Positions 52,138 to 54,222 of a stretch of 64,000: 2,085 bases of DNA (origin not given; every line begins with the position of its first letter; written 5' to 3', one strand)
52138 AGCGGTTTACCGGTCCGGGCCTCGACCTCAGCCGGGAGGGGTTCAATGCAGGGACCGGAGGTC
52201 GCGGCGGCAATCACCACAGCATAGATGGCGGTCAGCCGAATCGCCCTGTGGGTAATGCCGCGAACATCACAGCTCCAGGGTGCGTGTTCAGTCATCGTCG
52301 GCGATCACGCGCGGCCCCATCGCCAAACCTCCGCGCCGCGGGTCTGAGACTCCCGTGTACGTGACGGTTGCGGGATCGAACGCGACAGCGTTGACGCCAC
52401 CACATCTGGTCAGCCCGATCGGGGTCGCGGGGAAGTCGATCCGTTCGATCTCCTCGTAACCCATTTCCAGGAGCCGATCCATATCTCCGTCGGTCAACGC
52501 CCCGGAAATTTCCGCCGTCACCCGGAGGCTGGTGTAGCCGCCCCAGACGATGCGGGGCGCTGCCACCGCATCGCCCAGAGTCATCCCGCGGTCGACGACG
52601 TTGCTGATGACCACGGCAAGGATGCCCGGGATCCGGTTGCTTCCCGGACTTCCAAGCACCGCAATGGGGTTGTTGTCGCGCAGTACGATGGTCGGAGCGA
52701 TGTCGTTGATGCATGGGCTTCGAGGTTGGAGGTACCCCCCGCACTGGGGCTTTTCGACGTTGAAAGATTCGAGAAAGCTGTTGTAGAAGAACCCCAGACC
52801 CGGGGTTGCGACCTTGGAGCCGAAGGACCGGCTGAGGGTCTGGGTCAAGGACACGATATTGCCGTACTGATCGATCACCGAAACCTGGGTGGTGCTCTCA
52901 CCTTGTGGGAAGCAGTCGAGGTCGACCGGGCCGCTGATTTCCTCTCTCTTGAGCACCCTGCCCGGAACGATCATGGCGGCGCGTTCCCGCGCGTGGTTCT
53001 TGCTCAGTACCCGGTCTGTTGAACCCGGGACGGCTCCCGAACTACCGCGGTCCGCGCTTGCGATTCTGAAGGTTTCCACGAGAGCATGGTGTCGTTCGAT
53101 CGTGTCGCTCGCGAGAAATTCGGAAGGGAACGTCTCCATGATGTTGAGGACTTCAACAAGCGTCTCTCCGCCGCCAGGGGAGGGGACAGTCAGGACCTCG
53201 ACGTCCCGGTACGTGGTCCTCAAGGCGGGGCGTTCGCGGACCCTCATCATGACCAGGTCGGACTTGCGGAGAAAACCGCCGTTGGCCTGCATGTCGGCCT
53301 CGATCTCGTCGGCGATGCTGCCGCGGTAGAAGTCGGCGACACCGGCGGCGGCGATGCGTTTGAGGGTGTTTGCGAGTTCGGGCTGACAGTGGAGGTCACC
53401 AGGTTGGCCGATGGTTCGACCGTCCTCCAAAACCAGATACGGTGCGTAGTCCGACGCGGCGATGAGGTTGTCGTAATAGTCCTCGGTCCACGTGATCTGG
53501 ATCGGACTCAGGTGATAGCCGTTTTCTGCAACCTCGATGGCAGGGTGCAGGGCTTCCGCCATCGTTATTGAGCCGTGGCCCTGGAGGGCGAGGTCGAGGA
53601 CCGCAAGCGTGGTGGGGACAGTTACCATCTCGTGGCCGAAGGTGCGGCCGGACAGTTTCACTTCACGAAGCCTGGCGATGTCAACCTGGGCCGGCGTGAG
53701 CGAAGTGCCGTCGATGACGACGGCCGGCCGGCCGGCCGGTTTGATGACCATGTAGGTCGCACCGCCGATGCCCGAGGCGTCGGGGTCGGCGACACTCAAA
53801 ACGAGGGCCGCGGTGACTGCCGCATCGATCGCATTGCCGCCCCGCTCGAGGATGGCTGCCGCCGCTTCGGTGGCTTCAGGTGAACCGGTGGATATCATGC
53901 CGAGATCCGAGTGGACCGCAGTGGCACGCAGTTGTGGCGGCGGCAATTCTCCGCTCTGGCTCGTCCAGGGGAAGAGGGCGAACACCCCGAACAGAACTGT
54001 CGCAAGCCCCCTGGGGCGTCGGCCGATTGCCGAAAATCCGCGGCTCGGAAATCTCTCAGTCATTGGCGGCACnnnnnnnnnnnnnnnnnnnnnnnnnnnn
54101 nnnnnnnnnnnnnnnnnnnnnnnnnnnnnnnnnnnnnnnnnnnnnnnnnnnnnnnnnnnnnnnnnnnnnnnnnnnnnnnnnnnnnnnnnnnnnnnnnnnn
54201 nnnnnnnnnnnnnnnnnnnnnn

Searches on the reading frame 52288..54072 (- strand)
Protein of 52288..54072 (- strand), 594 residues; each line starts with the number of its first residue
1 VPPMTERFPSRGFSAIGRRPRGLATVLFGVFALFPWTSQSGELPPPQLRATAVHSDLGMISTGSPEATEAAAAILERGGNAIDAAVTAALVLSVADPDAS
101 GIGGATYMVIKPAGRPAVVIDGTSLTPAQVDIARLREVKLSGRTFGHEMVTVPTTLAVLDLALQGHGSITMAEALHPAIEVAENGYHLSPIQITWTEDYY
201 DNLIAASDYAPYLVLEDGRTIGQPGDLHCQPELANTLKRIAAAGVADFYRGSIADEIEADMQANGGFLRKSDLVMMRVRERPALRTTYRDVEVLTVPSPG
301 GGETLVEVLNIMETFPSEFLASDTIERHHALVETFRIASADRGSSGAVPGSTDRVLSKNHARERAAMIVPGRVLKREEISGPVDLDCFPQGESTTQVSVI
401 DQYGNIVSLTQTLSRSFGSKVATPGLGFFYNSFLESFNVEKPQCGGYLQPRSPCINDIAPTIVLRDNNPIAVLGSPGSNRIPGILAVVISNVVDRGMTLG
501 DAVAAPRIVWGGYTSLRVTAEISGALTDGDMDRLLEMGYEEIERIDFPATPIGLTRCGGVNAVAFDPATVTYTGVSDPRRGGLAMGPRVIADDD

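Call 4: search_protein_families(library=pfam, proteins=[window:52288-54072:-], max_evalue=0.01)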
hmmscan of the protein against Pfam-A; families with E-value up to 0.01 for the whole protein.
window:52288-54072:- (594 aa): 1 family
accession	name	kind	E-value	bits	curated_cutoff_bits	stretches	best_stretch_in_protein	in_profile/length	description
PF01019.26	G_glu_transpept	-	4.5e-101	339.6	27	1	73-580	2-510/512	Gamma-glutamyltranspeptidase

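Call 33: search_protein_families(library=ncbifam, proteins=[window:52288-54072:-], max_evalue=0.00001)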
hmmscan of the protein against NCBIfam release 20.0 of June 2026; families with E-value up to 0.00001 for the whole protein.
window:52288-54072:- (594 aa): 2 families
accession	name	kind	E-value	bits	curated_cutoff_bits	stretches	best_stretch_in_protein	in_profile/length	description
TIGR00066.1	g_glut_trans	equivalog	1.9e-94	317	357.85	1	58-579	1-518/518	gamma-glutamyltransferase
NF007187.0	PRK09615.1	equivalog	1.7e-55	188.4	990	1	53-509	45-516/581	gamma-glutamyltransferase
